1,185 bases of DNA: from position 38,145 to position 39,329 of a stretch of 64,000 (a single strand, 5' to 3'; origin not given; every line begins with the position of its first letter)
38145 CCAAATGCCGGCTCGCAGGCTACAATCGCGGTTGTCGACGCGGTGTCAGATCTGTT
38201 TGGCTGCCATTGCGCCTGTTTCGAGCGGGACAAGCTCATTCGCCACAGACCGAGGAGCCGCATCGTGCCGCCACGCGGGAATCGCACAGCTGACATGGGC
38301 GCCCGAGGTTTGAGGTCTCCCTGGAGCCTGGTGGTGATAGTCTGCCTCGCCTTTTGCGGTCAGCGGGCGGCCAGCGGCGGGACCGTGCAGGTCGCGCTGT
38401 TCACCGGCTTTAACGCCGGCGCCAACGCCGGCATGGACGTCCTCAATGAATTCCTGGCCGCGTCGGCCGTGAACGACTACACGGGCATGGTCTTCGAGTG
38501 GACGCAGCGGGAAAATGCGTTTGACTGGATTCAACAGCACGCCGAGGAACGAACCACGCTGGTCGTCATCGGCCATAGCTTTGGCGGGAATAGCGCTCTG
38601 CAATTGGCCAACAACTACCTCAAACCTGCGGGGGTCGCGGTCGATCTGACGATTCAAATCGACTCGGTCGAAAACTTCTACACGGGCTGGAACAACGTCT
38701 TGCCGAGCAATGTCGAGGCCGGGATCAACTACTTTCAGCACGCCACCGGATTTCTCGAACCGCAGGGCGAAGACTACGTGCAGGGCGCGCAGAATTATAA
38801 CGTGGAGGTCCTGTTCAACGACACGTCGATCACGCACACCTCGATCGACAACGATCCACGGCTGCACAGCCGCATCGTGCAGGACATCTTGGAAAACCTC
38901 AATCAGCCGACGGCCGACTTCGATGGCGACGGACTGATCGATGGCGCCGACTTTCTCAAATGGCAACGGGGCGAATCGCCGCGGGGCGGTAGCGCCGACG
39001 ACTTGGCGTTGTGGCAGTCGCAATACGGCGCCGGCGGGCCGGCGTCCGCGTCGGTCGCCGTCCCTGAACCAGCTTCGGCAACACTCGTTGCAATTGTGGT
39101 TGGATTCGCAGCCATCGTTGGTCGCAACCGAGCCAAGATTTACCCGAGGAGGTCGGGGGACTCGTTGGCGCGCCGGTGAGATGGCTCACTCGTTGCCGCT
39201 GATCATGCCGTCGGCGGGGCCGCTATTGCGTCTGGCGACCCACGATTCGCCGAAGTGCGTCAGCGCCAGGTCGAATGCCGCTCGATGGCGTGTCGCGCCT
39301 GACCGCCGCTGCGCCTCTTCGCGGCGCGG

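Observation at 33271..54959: tRNA-Val-adjacent ~22 kb island of modular exoproteins with its own ECF sigma/anti-sigma pair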

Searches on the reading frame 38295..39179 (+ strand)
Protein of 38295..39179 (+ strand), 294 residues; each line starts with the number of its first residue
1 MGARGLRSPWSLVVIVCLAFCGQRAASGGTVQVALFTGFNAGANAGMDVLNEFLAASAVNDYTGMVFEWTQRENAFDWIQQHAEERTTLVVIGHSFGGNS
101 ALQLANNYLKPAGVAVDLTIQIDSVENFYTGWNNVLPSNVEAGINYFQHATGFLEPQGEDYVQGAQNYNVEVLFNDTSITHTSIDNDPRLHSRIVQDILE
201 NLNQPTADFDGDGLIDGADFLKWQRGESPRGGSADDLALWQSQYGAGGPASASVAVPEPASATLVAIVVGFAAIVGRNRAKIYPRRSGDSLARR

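Call 86: search_protein_families(library=pfam, proteins=[window:38295-39179:+], max_evalue=1)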
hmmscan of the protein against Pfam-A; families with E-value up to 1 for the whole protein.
window:38295-39179:+ (294 aa): 12 families
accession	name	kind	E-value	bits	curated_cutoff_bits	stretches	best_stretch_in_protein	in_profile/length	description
PF12697.13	Abhydrolase_6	-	0.00033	21.8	26.3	1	77-134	56-110/217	Alpha/beta hydrolase family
PF07589.16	PEP-CTERM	-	0.0017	18.8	20.7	1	255-279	1-23/24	PEP-CTERM motif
PF06342.18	DUF1057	-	0.0047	16.5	21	1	57-113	74-129/297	Alpha/beta hydrolase of unknown function (DUF1057)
PF00975.26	Thioesterase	-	0.011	16.4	26.4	1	75-124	55-102/226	Thioesterase domain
PF00756.26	Esterase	-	0.032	14.4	22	1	76-108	103-136/251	Putative esterase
PF00561.26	Abhydrolase_1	-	0.053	13.6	25.8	1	76-111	59-91/245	alpha/beta hydrolase fold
PF07224.18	Chlorophyllase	-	0.075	12.2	26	1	62-126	91-154/301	Chlorophyllase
PF01764.32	Lipase_3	-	0.083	13.2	22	1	70-107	44-83/140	Lipase (class 3)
PF07859.19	Abhydrolase_3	-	0.11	12.7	25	1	74-122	54-106/210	alpha/beta hydrolase fold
PF03403.19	PAF-AH_p_II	-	0.16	11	20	1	74-104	207-238/372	Platelet-activating factor acetylhydrolase, isoform II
PF07819.20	PGAP1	-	0.18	11.9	24.3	1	80-102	84-106/233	PGAP1-like alpha/beta domain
PF12146.15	Hydrolase_4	-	0.18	11.5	27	1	79-109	69-98/239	Serine aminopeptidase, S33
